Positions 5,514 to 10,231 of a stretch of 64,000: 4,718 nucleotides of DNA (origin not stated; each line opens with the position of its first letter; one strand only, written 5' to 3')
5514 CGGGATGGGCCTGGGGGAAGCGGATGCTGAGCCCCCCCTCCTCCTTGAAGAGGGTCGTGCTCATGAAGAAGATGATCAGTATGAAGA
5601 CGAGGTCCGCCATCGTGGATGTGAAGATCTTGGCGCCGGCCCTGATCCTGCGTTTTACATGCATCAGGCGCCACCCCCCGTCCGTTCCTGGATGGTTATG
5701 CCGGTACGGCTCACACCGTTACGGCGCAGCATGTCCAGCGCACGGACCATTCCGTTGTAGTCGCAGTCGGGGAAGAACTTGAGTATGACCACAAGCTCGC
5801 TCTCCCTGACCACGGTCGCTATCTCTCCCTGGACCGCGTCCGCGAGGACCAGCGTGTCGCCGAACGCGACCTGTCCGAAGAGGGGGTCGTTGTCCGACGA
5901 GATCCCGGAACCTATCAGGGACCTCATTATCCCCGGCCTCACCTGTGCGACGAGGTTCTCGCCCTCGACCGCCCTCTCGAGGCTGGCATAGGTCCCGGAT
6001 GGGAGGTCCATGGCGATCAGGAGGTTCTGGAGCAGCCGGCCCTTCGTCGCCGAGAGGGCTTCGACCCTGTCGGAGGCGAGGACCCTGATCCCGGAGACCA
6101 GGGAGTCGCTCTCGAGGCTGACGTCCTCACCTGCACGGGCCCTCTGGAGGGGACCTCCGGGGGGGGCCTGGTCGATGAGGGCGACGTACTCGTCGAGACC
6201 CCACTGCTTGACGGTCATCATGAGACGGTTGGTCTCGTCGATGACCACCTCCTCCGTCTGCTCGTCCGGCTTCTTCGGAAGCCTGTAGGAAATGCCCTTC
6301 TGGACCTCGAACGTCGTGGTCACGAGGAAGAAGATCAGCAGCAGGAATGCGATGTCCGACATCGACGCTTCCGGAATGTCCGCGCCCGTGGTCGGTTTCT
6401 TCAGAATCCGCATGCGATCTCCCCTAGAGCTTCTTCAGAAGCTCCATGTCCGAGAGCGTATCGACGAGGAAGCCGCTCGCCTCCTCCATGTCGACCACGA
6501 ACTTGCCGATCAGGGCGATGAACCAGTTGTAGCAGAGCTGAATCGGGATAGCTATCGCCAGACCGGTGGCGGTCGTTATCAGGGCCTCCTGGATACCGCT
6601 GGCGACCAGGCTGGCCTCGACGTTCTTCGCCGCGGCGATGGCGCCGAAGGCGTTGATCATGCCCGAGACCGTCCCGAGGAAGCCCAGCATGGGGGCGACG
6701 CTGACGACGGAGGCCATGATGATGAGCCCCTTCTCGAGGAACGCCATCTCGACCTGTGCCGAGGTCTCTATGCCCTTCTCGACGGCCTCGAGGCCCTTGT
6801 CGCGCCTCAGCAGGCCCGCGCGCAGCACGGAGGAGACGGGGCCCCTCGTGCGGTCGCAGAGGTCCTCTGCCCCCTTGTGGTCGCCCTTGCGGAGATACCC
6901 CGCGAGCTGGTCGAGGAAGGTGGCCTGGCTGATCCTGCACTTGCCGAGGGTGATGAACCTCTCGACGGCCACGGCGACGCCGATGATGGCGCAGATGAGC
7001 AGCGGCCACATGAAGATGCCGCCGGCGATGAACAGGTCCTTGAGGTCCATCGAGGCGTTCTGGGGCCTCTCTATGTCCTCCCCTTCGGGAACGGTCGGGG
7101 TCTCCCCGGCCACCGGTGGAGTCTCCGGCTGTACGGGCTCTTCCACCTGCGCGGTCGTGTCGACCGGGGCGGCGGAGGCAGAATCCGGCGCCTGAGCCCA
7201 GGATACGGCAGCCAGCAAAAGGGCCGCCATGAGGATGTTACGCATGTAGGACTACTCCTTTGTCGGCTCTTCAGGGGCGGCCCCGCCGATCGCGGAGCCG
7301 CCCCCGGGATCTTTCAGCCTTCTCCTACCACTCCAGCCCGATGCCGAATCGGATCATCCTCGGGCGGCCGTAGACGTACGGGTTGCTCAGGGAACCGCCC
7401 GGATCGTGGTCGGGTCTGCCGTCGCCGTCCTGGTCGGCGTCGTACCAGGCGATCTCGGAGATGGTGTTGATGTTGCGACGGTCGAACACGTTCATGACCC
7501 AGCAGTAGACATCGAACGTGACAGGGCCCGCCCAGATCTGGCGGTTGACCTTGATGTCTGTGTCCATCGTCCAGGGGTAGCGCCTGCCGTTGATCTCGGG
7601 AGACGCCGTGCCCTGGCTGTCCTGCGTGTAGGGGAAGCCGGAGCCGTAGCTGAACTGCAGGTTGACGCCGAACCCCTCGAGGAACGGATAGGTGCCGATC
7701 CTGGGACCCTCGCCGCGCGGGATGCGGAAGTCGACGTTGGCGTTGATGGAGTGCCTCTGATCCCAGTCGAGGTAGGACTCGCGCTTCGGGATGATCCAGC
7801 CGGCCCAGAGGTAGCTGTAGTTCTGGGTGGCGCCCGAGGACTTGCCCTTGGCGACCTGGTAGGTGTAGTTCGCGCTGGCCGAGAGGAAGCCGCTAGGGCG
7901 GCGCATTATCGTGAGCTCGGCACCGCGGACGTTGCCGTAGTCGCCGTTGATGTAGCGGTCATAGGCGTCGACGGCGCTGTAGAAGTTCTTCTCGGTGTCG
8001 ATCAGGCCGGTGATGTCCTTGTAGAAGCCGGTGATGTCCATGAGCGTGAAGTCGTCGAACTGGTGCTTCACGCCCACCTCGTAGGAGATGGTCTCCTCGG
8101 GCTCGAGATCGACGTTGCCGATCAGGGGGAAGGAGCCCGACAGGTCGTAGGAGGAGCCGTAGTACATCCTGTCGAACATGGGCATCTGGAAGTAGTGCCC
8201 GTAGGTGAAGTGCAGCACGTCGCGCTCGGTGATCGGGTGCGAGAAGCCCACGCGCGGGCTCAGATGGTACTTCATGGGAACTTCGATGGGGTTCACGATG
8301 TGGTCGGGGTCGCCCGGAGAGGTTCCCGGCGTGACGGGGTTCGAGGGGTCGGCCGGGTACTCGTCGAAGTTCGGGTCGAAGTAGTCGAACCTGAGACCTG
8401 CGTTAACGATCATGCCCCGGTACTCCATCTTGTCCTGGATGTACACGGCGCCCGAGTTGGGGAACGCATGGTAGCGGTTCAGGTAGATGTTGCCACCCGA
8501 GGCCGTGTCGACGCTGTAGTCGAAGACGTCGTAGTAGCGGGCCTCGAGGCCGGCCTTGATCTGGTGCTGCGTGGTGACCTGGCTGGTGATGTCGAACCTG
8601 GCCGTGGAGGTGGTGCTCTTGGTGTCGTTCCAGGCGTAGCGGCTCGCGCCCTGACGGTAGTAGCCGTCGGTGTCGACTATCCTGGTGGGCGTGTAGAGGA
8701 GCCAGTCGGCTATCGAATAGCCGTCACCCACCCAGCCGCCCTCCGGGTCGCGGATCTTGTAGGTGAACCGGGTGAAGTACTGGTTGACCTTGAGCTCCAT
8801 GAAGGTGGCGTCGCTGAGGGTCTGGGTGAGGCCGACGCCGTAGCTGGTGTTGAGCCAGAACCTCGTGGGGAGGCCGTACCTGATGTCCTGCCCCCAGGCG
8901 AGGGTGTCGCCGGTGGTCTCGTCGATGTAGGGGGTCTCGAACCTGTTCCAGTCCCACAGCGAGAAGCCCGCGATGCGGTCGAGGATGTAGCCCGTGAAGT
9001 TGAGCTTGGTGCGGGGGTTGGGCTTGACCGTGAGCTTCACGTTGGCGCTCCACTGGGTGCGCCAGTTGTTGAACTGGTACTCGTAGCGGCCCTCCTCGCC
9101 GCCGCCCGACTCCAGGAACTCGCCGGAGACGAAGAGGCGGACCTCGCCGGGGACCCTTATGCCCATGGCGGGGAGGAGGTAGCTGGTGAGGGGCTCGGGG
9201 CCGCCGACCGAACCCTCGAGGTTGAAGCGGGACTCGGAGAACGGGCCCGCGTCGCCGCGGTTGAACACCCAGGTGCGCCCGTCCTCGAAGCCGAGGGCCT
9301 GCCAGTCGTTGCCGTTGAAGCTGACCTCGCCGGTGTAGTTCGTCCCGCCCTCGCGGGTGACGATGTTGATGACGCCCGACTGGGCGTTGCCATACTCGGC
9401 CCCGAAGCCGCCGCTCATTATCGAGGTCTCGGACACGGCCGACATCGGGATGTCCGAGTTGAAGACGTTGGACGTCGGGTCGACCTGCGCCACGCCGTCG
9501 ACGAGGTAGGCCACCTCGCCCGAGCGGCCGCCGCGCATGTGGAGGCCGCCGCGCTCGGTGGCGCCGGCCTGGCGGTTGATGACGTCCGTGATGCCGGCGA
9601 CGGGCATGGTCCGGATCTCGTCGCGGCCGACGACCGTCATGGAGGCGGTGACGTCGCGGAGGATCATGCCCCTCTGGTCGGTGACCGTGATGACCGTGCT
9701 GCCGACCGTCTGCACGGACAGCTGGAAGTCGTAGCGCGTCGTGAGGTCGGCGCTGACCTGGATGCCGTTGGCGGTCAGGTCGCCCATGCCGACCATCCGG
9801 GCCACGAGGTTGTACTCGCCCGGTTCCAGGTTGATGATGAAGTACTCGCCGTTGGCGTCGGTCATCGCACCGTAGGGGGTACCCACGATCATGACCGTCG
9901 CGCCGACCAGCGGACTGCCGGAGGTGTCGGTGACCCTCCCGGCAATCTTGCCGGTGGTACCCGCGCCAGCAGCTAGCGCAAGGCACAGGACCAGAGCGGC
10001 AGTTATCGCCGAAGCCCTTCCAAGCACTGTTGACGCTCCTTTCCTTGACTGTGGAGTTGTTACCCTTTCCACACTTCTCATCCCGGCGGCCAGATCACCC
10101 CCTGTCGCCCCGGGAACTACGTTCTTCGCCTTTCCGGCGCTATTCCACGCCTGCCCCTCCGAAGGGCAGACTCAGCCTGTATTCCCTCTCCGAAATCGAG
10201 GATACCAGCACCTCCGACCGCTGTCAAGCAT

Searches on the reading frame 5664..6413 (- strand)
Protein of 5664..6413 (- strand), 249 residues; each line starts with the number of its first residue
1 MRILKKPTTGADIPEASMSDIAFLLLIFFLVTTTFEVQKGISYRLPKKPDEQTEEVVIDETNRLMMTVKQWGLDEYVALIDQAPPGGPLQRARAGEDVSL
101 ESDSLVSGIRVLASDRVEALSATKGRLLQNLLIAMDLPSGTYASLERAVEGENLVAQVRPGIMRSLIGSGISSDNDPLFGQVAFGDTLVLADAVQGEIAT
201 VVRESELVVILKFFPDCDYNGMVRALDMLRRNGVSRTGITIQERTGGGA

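Call 68: search_protein_families(library=pfam, proteins=[window:5664-6413:-], max_evalue=0.00001)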
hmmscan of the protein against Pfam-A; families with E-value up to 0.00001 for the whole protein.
window:5664-6413:- (249 aa): 1 family
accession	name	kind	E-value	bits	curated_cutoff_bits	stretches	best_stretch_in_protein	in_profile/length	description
PF02472.21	ExbD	-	2.4e-13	50.7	25.4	1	11-73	6-74/128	Biopolymer transport protein ExbD/TolR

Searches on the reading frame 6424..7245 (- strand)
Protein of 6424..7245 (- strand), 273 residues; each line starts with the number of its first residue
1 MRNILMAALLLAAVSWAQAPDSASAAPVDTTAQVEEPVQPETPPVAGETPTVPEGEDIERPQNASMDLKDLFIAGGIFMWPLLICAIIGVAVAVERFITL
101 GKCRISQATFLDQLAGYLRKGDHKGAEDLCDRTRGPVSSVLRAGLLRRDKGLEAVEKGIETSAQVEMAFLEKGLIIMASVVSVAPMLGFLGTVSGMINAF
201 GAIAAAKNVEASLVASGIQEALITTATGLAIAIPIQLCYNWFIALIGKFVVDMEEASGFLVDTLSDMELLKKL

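Call 68: search_protein_families(library=pfam, proteins=[window:6424-7245:-], max_evalue=0.00001)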
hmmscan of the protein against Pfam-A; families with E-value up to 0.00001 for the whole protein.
window:6424-7245:- (273 aa): 1 family
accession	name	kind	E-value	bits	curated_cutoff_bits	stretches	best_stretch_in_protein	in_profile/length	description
PF01618.21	MotA_ExbB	-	4.9e-30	104.3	22.9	1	136-254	5-126/127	MotA/TolQ/ExbB proton channel family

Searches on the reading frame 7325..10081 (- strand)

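Call 68: search_protein_families(library=pfam, proteins=[window:7325-10081:-], max_evalue=0.00001)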
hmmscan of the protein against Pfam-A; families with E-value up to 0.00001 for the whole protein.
window:7325-10081:- (918 aa): 4 families
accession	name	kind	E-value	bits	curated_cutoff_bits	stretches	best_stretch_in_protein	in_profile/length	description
PF00593.30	TonB_dep_Rec_b-barrel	-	9.6e-28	98.6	27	1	372-818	15-401/436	TonB dependent receptor-like, beta-barrel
PF13620.12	CarboxypepD_reg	-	5.2e-20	72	32.3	1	46-122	2-82/82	Carboxypeptidase regulatory-like domain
PF13715.12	CarbopepD_reg_2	-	6.3e-14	52.2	32.2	1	46-131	1-86/88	CarboxypepD_reg-like domain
PF07715.20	Plug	-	1.1e-10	42.4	23.9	1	141-236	2-106/107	TonB-dependent Receptor Plug Domain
